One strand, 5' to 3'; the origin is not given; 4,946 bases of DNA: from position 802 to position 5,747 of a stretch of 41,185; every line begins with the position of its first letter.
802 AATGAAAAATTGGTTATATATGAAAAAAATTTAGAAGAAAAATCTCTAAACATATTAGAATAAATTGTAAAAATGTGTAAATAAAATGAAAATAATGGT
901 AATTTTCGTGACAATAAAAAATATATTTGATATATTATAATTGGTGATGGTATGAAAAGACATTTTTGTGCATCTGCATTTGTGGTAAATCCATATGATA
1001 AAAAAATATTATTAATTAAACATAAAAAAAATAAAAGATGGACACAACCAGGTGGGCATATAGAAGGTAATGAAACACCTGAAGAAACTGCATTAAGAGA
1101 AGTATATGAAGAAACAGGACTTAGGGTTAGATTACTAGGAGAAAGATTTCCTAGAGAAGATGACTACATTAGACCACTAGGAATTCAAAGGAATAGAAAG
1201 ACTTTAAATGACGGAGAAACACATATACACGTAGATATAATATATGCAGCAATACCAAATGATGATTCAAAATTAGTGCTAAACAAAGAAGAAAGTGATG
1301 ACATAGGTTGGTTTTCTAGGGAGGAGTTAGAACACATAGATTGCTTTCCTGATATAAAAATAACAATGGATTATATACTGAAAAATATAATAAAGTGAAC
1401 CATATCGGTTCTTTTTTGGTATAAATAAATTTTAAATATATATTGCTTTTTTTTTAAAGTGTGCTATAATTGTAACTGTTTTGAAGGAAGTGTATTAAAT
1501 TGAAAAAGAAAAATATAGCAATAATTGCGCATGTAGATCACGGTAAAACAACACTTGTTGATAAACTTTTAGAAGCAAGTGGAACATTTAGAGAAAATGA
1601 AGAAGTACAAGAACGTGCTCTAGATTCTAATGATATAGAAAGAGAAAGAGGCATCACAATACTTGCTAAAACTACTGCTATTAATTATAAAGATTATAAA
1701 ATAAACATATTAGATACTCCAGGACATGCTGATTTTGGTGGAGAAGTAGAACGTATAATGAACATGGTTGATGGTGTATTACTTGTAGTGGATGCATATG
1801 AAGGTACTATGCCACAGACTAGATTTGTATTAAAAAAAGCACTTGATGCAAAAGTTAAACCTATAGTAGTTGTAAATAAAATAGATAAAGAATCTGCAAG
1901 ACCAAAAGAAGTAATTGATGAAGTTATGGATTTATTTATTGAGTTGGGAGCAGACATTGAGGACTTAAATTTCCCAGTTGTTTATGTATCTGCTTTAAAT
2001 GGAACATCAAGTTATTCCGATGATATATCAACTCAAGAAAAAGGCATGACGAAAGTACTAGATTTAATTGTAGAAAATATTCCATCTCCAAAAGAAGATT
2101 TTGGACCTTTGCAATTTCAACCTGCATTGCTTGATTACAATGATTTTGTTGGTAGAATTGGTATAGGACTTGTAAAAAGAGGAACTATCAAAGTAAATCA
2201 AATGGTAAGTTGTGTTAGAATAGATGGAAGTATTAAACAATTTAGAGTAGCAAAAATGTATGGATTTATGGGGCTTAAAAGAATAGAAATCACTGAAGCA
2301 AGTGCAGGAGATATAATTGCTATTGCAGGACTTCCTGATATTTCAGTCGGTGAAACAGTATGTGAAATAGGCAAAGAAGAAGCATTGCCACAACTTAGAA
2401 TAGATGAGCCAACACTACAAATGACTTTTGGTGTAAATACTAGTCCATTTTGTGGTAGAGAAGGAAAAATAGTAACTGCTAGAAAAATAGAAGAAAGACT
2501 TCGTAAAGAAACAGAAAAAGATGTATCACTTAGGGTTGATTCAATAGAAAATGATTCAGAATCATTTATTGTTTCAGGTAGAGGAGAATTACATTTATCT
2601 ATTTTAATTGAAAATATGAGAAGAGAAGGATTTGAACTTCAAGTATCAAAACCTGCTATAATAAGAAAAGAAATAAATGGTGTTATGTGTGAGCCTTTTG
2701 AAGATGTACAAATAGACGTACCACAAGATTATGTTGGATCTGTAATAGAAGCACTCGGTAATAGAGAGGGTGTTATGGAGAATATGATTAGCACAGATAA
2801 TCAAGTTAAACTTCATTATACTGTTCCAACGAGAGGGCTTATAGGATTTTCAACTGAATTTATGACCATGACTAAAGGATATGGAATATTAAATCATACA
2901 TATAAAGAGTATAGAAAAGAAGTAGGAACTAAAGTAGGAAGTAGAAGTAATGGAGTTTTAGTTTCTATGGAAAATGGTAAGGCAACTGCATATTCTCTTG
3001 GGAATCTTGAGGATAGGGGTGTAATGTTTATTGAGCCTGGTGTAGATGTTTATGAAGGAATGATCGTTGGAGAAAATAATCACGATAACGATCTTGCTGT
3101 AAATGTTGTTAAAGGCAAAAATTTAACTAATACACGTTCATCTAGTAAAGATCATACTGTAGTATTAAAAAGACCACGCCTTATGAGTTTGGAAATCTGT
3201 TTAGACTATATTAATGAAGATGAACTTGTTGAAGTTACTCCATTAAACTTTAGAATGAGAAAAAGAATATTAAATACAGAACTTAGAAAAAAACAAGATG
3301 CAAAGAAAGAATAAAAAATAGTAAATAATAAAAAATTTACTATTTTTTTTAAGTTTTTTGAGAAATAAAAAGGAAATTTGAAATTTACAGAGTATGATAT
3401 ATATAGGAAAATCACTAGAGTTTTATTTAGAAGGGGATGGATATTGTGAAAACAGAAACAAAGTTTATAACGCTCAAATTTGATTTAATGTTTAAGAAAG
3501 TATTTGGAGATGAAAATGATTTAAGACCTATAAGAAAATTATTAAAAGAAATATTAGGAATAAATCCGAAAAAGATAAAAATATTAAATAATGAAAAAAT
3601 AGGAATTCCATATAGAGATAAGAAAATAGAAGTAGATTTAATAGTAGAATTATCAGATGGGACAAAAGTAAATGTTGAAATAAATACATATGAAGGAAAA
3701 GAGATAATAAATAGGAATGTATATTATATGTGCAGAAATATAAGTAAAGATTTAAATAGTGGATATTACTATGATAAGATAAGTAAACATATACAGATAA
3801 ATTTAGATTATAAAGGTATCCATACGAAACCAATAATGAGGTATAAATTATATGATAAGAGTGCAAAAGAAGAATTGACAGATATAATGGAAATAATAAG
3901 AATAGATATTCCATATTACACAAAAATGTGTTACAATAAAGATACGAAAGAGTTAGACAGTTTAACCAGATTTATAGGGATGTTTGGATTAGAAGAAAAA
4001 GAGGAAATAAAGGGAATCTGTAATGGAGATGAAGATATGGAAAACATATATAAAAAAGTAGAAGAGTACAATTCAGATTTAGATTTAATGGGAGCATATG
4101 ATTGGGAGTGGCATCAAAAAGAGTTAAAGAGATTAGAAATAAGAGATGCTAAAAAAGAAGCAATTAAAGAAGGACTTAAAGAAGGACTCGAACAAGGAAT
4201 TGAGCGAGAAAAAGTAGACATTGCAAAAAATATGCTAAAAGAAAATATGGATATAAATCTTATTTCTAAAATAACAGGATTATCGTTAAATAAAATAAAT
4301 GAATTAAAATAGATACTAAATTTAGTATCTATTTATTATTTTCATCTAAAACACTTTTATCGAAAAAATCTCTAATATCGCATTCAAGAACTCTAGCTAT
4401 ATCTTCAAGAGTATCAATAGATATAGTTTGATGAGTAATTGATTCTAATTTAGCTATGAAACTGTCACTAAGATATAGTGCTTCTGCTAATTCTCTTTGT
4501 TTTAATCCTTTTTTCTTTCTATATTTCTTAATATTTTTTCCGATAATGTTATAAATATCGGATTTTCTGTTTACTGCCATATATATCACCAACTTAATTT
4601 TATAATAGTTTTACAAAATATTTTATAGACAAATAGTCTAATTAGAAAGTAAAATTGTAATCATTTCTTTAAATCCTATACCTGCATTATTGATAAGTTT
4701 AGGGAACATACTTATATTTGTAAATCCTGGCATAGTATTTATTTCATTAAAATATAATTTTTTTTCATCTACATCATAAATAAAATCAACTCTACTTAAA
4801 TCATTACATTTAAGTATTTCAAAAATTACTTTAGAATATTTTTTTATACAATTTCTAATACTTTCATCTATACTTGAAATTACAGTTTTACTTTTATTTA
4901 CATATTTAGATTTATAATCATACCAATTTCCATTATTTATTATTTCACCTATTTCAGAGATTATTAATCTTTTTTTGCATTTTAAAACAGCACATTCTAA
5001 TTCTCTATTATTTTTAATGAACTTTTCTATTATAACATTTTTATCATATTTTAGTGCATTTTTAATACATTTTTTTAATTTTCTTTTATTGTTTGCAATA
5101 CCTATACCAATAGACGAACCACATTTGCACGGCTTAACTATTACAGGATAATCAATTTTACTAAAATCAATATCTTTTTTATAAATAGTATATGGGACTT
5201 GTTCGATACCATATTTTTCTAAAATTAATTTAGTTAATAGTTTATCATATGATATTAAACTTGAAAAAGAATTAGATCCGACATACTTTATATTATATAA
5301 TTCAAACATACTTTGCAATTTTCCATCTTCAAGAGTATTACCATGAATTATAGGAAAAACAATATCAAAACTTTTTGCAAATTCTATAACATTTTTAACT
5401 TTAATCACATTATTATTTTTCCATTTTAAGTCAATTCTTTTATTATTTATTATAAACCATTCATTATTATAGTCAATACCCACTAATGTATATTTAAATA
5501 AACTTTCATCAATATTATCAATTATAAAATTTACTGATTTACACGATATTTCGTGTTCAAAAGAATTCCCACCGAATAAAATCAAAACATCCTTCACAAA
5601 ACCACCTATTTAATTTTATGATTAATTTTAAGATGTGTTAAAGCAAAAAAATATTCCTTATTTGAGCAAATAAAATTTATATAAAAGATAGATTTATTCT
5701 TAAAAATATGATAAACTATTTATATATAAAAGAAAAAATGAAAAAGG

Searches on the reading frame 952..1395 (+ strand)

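Call 115: search_protein_families(library=pfam, proteins=[window:952-1395:+], max_evalue=0.001)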
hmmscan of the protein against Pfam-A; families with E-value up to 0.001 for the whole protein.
window:952-1395:+ (148 aa): 1 family
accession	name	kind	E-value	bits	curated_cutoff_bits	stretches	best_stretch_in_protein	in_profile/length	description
PF00293.34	NUDIX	-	1.8e-19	70.5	21.1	1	6-127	5-120/134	NUDIX domain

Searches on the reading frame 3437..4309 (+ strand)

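Call 53: search_protein_families(library=pfam, proteins=[window:3437-4309:+], max_evalue=0.001)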
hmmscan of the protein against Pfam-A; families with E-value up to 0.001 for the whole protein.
window:3437-4309:+ (291 aa): 1 family
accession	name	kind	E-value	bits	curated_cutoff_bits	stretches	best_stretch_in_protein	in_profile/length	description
PF12784.13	PDDEXK_2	-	1.7e-23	84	27.4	1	14-221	2-212/229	PD-(D/E)XK nuclease family transposase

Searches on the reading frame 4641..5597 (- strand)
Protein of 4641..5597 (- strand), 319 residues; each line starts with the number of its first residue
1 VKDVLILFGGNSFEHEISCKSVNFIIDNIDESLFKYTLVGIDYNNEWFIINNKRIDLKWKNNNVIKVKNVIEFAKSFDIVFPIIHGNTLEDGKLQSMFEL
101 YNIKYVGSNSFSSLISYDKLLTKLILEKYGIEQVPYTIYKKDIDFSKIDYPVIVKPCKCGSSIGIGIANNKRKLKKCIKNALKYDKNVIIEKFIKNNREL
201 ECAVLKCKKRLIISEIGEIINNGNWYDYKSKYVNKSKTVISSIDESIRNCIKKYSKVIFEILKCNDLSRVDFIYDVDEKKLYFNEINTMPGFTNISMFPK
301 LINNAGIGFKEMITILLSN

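Call 53: search_protein_families(library=pfam, proteins=[window:4641-5597:-], max_evalue=0.001)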
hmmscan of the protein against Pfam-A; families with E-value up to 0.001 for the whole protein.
window:4641-5597:- (319 aa): 6 families
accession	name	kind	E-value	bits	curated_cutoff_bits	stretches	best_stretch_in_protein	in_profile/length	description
PF07478.18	Dala_Dala_lig_C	-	1.1e-53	182.3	24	1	146-317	33-203/204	D-ala D-ala ligase C-terminus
PF01820.27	Dala_Dala_lig_N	-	2e-26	93.3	34.6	1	4-108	2-121/121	D-ala D-ala ligase N-terminus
PF02786.22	CPSase_L_D2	-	5.3e-13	49.4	19.8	1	146-288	35-178/211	Carbamoyl-phosphate synthase L chain, ATP binding domain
PF02222.28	ATP-grasp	-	1.5e-07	31.7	27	1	129-286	6-159/179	ATP-grasp domain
PF08443.16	RimK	-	7.7e-06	26.1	21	1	140-298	31-175/188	RimK-like ATP-grasp domain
PF02655.19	ATP-grasp_3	-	5e-05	23.9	23.2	1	118-288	3-155/160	ATP-grasp domain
